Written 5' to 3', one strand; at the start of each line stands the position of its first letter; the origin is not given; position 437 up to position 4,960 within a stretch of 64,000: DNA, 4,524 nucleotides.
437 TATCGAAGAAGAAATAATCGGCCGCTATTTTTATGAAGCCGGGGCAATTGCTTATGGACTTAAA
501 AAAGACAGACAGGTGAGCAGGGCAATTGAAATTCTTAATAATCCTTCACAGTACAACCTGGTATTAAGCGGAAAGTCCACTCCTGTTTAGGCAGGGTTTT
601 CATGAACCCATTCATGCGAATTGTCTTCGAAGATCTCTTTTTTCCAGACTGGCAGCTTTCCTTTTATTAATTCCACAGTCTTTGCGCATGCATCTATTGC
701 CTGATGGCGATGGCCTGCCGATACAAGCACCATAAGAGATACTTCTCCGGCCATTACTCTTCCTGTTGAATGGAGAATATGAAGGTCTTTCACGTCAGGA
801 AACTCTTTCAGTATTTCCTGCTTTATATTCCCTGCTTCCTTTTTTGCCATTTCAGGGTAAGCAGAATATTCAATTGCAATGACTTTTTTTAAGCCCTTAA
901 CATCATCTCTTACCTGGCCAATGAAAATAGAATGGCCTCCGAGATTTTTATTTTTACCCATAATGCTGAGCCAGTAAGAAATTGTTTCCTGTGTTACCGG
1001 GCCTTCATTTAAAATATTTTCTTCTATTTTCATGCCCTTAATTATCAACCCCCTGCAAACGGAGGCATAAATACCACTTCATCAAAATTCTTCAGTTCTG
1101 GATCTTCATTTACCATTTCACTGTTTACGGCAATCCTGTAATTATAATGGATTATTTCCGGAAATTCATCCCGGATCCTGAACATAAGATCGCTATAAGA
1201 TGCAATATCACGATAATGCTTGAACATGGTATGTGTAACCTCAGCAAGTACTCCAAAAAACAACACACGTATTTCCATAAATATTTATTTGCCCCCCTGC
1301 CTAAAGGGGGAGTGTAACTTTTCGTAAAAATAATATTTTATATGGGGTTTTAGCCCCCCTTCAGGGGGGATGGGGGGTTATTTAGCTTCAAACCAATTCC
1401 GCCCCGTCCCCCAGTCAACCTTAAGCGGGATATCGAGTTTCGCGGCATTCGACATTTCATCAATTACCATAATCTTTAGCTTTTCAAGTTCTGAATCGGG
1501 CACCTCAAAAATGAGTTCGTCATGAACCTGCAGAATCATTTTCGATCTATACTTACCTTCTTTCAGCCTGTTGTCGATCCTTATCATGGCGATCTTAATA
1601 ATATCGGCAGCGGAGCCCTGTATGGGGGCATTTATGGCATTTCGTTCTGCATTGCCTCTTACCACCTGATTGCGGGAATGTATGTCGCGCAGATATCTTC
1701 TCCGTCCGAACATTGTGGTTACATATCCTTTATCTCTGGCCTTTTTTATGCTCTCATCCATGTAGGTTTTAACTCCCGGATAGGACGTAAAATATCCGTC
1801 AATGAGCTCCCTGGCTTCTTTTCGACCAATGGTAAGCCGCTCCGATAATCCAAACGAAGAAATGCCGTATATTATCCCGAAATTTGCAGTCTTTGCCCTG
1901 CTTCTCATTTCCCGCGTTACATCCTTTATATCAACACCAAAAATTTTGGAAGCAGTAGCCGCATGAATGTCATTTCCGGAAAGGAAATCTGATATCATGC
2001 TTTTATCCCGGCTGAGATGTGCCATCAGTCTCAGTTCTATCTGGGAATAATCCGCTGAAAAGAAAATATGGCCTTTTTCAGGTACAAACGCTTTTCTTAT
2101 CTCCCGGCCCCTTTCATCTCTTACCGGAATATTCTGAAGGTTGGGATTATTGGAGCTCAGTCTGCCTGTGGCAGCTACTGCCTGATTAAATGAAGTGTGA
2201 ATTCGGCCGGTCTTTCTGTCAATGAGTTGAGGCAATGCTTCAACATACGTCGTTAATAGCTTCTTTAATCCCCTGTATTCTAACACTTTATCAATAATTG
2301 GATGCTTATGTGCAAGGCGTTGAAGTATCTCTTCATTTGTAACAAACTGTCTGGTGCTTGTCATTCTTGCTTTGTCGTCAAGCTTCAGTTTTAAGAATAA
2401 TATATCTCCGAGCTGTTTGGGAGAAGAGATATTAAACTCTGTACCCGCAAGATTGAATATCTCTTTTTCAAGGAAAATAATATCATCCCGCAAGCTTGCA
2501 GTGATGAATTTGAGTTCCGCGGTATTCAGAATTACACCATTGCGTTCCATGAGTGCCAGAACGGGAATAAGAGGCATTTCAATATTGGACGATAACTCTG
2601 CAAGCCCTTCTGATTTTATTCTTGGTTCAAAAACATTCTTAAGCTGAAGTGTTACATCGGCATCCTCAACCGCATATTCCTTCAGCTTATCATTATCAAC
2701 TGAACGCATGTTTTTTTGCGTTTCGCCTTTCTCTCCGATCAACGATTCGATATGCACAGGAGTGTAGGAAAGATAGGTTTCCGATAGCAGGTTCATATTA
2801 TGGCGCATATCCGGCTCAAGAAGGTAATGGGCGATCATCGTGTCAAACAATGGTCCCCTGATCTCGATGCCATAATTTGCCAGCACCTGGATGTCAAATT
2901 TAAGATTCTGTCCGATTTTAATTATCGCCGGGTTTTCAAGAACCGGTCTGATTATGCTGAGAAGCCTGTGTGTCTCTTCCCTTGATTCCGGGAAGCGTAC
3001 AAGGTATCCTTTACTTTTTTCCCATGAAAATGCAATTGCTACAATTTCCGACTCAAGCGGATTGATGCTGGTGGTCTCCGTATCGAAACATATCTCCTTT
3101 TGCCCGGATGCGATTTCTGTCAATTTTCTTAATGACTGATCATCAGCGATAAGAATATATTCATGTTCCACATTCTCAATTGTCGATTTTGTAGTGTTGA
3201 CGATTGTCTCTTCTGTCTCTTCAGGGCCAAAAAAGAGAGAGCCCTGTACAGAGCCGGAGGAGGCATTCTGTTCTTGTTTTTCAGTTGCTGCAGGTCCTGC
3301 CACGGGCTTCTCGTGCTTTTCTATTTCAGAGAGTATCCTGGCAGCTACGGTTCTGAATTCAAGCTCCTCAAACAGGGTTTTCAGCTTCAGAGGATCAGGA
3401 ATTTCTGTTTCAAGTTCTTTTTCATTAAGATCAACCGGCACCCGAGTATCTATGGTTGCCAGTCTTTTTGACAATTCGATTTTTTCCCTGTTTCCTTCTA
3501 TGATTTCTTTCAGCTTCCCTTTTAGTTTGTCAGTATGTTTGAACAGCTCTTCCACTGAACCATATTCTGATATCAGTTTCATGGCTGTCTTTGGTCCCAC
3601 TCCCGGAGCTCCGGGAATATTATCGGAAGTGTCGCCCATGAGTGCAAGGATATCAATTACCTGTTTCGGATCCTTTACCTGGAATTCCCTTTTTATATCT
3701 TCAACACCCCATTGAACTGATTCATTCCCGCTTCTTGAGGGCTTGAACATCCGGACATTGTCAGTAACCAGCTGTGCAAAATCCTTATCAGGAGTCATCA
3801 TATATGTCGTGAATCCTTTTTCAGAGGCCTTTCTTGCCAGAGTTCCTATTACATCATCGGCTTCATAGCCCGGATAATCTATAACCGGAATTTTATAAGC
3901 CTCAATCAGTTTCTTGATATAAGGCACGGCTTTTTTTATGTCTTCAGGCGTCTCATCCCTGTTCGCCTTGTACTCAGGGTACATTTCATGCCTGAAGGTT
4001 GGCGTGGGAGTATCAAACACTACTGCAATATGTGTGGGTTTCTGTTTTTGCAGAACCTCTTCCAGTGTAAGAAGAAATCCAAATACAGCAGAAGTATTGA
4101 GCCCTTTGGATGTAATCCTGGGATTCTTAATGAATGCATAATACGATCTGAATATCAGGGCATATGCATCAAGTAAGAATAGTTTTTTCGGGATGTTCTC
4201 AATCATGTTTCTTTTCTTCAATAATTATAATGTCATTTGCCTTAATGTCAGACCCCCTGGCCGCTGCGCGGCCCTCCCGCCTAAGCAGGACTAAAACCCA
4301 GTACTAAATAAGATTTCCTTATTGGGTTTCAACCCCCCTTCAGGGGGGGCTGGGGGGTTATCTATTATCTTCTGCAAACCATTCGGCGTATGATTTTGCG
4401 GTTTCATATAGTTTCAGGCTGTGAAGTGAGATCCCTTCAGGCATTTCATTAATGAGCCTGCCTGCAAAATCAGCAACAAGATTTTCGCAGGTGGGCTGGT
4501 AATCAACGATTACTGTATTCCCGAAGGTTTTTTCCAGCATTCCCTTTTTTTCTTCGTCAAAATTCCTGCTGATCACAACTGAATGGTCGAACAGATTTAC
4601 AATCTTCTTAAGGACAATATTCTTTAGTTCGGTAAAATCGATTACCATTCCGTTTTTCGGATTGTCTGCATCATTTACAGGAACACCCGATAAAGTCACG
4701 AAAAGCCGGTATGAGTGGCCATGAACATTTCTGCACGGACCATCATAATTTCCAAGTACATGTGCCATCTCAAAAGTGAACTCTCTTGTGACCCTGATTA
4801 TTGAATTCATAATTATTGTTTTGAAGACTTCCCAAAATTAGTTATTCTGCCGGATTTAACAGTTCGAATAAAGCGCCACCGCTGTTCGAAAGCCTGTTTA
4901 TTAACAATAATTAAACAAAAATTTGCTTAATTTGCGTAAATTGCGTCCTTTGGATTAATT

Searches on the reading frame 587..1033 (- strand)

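Call 51: search_protein_families(library=pfam, proteins=[window:587-1033:-], max_evalue=0.00001)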
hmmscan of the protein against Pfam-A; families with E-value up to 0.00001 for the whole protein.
window:587-1033:- (148 aa): 1 family
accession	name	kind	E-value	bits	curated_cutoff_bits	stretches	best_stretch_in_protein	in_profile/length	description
PF02391.22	MoaE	-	8.3e-26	90.8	23.4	1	27-125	16-113/114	MoaE protein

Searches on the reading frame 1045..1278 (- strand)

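Call 51: search_protein_families(library=pfam, proteins=[window:1045-1278:-], max_evalue=0.00001)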
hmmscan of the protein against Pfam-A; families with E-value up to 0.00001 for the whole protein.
window:1045-1278:- (77 aa): 1 family
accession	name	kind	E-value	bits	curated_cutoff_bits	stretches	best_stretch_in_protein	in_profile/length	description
PF02597.26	ThiS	-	1.6e-09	38.6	22.5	1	5-77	1-76/76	ThiS family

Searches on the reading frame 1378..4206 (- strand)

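Call 51: search_protein_families(library=pfam, proteins=[window:1378-4206:-], max_evalue=0.00001)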
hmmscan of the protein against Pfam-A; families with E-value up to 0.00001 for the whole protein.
window:1378-4206:- (942 aa): 5 families
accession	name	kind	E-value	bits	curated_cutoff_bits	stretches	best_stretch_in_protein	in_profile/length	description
PF00476.26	DNA_pol_A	-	1.4e-163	544.7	34.3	1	564-939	3-380/381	DNA polymerase family A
PF02739.22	5_3_exonuc_N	-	3.9e-57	193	34.3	1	8-173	1-161/164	5'-3' exonuclease, N-terminal resolvase-like domain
PF01367.25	5_3_exonuc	-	3.9e-33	114.3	40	1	179-271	2-95/97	5'-3' exonuclease, C-terminal SAM fold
PF01612.26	DNA_pol_A_exo1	-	9.8e-29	100.8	23.6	1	351-530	2-172/173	3'-5' exonuclease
PF22619.2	DNA_polI_exo1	-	1.4e-06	28.6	27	1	377-497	4-118/140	DNA polymerase I, ribonuclease H-like domain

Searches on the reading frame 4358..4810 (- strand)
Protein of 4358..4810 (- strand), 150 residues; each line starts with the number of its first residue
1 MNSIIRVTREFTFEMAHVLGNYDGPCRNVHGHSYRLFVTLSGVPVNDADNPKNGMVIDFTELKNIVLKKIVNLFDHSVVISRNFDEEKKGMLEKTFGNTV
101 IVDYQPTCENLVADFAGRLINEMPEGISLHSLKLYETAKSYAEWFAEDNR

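Call 33: find_related_loci(query=window:4361-4810:-, collection=metagenome_contigs, flank=4500)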
Query window:4361-4810:- (150 aa) in metagenome_contigs; peptide patterns used: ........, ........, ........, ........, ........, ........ (x = any residue, [..] = any of these).
600 stretches matched a pattern (row limit reached: there are more); 534 encode a relative of the query (tblastn E <= 1e-3); the best 80 are kept; 80 distinct loci.
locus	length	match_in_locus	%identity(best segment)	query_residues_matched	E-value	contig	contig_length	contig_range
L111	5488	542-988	95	1-149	3e-97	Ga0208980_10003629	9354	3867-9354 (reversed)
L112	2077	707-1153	85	1-149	5e-90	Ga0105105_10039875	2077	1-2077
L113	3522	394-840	82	1-149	2e-85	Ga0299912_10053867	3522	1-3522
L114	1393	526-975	80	1-150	3e-90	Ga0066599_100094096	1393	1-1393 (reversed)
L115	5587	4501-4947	83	1-149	1e-84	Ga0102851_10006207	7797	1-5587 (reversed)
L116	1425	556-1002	83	1-149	3e-90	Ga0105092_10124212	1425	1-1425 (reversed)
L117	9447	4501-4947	83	1-149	1e-83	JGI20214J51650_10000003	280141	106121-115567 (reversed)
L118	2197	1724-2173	82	1-150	4e-86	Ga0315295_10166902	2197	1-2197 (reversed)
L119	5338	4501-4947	79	1-149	2e-82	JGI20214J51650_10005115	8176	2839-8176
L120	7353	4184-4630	81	1-149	6e-82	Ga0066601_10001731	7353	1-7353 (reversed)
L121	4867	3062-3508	80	1-149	1e-81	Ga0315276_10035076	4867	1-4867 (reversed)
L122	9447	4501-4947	79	1-149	7e-81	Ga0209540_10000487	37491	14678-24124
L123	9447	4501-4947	77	1-149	8e-81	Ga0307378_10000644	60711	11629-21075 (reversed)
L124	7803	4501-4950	79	1-150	3e-80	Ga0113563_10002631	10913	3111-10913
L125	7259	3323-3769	79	1-149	3e-80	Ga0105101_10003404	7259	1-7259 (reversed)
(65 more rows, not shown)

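Call 51: search_protein_families(library=pfam, proteins=[window:4358-4810:-], max_evalue=0.00001)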
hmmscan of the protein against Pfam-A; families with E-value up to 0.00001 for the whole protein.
window:4358-4810:- (150 aa): 1 family
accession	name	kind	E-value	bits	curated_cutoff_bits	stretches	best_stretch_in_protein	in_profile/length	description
PF01242.24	PTPS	-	2.3e-27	95.8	22.4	1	7-144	2-118/121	6-pyruvoyl tetrahydropterin synthase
